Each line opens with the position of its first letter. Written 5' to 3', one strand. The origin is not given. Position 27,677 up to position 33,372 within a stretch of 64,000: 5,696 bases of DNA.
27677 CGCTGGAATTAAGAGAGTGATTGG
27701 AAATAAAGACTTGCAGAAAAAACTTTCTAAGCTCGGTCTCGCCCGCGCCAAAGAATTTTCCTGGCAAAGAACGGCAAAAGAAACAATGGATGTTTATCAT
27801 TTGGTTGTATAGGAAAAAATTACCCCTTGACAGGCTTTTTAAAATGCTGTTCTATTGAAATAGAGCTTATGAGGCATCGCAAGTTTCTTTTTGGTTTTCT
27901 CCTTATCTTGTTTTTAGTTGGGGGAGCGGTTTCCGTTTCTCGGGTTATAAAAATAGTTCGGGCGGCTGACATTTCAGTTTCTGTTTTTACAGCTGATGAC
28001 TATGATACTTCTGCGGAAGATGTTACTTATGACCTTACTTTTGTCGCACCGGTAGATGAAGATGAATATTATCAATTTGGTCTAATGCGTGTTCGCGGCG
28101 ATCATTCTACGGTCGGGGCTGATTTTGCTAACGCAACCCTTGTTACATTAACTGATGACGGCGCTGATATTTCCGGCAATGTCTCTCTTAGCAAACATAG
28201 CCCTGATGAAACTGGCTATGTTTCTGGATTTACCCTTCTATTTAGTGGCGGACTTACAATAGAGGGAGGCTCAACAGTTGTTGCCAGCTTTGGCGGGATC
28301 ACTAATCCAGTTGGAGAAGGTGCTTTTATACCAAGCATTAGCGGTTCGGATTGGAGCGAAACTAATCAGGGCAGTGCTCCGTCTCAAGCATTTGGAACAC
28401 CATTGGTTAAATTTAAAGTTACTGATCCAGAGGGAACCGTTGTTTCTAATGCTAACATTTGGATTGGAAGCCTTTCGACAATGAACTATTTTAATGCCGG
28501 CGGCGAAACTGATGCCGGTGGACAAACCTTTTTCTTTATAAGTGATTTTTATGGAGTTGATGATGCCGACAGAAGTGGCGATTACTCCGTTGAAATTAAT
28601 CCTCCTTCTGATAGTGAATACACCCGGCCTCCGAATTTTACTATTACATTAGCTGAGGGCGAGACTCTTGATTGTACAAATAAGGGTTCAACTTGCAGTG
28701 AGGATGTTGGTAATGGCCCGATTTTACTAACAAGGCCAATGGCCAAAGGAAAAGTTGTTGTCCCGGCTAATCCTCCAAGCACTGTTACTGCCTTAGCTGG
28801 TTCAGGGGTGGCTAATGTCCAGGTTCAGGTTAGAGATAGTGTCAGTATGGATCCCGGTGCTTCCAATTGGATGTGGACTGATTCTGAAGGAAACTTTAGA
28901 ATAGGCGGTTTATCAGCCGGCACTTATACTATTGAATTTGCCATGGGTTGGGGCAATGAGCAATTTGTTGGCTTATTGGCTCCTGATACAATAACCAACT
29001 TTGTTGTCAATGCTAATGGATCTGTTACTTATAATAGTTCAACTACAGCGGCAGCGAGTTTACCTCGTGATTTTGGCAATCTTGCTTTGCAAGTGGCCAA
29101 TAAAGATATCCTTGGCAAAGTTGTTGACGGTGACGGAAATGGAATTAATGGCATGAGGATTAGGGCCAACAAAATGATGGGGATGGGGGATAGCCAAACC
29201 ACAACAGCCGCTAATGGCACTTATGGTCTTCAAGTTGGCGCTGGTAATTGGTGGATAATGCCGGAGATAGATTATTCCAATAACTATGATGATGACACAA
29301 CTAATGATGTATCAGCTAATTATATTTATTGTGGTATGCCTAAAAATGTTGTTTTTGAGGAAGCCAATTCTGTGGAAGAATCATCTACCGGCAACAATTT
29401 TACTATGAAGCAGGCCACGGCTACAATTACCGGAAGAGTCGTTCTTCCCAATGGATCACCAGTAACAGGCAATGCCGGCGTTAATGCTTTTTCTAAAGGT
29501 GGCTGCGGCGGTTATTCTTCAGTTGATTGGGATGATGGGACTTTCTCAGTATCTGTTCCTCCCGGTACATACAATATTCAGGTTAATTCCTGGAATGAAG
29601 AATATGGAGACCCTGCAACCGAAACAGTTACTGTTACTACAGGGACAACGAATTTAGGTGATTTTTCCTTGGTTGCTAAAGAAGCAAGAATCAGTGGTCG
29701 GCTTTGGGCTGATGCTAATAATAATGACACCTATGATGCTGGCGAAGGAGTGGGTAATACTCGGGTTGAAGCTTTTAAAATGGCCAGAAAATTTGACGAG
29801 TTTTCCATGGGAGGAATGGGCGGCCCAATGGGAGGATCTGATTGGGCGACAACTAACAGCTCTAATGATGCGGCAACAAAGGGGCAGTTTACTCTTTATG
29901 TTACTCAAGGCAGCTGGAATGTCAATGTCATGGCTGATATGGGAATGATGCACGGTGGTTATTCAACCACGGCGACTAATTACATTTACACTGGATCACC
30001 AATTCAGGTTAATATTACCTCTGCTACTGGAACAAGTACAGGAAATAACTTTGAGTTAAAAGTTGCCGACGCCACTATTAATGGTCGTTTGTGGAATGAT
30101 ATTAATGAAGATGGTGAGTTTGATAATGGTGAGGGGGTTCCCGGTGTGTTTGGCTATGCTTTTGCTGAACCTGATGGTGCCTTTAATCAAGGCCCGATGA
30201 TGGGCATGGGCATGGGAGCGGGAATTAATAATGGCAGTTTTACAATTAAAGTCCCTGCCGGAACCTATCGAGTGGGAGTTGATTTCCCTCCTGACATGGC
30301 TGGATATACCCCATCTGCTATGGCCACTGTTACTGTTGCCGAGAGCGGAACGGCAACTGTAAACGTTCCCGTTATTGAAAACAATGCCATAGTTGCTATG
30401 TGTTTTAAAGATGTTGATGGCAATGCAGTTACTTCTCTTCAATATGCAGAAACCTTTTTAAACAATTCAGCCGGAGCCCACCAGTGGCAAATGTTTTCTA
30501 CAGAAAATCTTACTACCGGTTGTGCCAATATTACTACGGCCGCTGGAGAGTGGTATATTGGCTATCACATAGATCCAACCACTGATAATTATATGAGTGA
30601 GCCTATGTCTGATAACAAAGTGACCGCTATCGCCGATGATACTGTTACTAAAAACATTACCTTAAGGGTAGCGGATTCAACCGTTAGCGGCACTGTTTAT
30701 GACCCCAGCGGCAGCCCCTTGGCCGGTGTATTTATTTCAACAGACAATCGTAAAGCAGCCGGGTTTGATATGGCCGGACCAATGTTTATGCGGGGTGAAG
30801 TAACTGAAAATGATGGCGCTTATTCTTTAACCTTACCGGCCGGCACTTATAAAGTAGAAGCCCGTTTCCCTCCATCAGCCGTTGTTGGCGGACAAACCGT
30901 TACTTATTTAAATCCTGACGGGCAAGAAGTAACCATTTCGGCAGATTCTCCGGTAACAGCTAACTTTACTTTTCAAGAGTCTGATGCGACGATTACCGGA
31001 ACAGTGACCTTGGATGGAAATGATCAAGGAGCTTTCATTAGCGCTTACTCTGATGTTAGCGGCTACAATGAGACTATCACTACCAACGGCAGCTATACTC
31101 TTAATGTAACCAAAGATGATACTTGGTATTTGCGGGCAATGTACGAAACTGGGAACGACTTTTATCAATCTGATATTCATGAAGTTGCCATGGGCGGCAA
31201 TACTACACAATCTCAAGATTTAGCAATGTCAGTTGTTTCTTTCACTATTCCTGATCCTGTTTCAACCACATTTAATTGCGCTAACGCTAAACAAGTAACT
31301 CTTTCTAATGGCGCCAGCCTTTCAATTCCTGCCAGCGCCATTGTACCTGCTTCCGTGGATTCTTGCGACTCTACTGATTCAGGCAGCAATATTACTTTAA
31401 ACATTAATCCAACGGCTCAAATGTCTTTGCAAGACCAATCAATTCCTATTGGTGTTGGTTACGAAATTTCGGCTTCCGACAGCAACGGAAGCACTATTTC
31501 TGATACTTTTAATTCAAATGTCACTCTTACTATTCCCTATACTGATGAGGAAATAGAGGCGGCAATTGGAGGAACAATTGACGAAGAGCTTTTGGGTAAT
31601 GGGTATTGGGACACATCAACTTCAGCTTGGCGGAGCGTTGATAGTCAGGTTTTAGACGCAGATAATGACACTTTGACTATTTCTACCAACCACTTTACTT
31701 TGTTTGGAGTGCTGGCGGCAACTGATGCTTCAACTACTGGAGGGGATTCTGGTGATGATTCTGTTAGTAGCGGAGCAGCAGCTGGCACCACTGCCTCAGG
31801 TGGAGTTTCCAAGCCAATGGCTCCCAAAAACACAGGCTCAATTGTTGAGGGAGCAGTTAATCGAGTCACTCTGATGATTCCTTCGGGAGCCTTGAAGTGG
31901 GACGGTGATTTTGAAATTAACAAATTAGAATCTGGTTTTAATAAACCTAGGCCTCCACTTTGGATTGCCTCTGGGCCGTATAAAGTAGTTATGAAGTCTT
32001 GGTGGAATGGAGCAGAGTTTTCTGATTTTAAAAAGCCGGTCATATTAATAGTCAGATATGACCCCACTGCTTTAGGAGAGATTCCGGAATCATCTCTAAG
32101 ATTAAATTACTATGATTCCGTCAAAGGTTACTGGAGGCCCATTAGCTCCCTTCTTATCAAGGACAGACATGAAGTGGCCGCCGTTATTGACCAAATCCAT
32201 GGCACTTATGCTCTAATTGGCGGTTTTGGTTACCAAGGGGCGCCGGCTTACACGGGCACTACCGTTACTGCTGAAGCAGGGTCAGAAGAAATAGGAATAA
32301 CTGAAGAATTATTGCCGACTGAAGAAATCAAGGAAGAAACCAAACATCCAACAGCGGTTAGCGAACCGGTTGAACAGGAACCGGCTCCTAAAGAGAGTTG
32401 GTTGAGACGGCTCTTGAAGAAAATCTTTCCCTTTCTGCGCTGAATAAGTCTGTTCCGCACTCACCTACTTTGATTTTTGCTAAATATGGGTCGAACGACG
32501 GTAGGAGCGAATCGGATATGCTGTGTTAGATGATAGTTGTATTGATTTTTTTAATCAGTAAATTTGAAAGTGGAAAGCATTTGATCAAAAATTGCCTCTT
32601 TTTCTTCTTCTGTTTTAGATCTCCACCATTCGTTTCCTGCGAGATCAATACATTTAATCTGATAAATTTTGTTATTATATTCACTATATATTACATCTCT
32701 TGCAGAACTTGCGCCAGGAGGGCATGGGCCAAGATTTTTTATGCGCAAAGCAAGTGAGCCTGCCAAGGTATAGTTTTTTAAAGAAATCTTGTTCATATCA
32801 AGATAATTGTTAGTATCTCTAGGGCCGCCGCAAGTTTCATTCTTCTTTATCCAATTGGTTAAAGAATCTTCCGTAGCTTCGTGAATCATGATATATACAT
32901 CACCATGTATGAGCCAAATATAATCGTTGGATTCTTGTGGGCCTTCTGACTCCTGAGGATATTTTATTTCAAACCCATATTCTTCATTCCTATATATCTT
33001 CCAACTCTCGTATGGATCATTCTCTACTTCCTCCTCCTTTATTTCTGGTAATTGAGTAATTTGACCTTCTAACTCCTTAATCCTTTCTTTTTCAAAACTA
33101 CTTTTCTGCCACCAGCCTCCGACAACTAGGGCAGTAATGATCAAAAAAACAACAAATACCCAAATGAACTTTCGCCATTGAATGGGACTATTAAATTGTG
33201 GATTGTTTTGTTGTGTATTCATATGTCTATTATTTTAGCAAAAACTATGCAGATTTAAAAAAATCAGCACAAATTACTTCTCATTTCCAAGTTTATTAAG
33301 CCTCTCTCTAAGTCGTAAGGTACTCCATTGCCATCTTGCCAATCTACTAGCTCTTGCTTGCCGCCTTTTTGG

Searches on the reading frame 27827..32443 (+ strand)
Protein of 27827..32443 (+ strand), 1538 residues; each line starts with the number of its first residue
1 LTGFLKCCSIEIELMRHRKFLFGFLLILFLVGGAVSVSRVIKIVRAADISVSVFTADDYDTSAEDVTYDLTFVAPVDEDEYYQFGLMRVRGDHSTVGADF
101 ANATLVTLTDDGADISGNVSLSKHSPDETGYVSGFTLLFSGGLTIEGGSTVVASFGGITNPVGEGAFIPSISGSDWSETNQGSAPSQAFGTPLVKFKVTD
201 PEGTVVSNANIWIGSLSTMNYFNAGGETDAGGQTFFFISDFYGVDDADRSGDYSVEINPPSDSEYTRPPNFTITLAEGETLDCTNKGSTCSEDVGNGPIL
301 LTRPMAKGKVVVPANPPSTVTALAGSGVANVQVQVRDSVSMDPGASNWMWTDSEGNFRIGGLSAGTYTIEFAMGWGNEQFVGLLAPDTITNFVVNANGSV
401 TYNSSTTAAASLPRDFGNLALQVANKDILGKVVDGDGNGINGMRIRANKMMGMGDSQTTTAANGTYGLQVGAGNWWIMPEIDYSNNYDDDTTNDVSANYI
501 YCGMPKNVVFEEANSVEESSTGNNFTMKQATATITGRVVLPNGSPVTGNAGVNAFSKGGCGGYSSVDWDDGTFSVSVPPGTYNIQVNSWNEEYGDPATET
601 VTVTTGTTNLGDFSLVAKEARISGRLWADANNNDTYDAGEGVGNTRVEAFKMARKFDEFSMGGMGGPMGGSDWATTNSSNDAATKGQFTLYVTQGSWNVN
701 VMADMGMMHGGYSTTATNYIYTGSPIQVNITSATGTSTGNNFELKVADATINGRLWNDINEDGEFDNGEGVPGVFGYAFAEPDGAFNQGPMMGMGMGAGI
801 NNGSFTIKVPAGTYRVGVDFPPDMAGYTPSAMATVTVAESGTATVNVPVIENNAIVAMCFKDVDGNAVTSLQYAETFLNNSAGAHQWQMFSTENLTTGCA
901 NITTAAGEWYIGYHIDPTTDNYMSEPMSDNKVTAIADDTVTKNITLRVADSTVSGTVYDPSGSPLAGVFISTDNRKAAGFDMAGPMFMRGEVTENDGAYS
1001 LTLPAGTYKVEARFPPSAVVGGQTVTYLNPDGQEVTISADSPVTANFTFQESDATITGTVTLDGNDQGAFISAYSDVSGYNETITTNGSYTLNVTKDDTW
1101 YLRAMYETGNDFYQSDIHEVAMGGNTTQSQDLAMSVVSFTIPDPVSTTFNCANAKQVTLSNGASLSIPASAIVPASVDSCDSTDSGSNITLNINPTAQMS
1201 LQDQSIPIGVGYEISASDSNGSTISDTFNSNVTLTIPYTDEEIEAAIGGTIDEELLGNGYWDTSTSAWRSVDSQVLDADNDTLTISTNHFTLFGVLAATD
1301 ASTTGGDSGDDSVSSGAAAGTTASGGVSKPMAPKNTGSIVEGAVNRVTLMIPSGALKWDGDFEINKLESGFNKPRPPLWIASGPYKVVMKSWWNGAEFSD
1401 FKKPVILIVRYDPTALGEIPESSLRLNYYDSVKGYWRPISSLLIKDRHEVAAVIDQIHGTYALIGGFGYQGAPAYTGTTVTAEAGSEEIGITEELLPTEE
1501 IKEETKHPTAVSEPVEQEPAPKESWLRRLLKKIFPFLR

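Call 15: search_protein_families(library=pfam, proteins=[window:27827-32443:+], max_evalue=0.001)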
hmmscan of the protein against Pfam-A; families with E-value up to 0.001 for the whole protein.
window:27827-32443:+ (1538 aa): 8 families
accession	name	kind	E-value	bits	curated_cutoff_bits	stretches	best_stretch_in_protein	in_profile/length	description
PF13620.12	CarboxypepD_reg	-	8.1e-35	119.5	32.3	3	952-1049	1-81/82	Carboxypeptidase regulatory-like domain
PF13715.12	CarbopepD_reg_2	-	1.5e-09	38.2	32.2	0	953-1014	1-52/88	CarboxypepD_reg-like domain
PF23194.1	NOMO_5th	-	1.5e-06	29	27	0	566-605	36-81/89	NOMO fifth transthyretin-like domain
PF25020.1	TTR_TEN1-4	-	3.1e-06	27.5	27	0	951-982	7-38/86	Teneurin TTR-like domain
PF17210.9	SdrD_B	-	1.1e-05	26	29.7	0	326-375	22-68/112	SdrD B-like domain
PF14686.12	fn3_3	-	0.00015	21.9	24.4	0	344-381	24-58/75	Polysaccharide lyase family 4, domain II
PF07210.18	DUF1416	-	0.00084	19.6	23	0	682-708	53-79/97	Protein of unknown function (DUF1416)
PF17802.7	SpaA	-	0.00089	19.8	23.1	0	348-370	35-57/91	Prealbumin-like fold domain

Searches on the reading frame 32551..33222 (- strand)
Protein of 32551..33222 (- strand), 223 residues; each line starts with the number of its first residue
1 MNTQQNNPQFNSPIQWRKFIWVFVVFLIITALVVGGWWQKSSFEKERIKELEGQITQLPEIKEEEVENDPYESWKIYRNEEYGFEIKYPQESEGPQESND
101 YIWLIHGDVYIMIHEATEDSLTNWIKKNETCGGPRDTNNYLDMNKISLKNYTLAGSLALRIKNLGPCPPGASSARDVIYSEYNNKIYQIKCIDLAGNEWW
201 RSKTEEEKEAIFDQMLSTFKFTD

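Call 15: search_protein_families(library=pfam, proteins=[window:32551-33222:-], max_evalue=0.001)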
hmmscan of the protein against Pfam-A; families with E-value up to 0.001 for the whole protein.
window:32551-33222:- (223 aa): 0 families

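Call 61: search_protein_families(library=pfam, proteins=[window:32551-33219:-], max_evalue=5)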
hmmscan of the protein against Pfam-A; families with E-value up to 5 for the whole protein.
window:32551-33219:- (222 aa): 2 families
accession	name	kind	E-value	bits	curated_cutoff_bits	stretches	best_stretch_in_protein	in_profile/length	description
PF18933.6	PsbP_2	-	0.066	13.7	27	1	52-100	23-70/184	PsbP-like protein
PF06864.17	PAP_PilO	-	0.17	11.1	26.7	1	14-60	167-211/419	Pilin accessory protein (PilO)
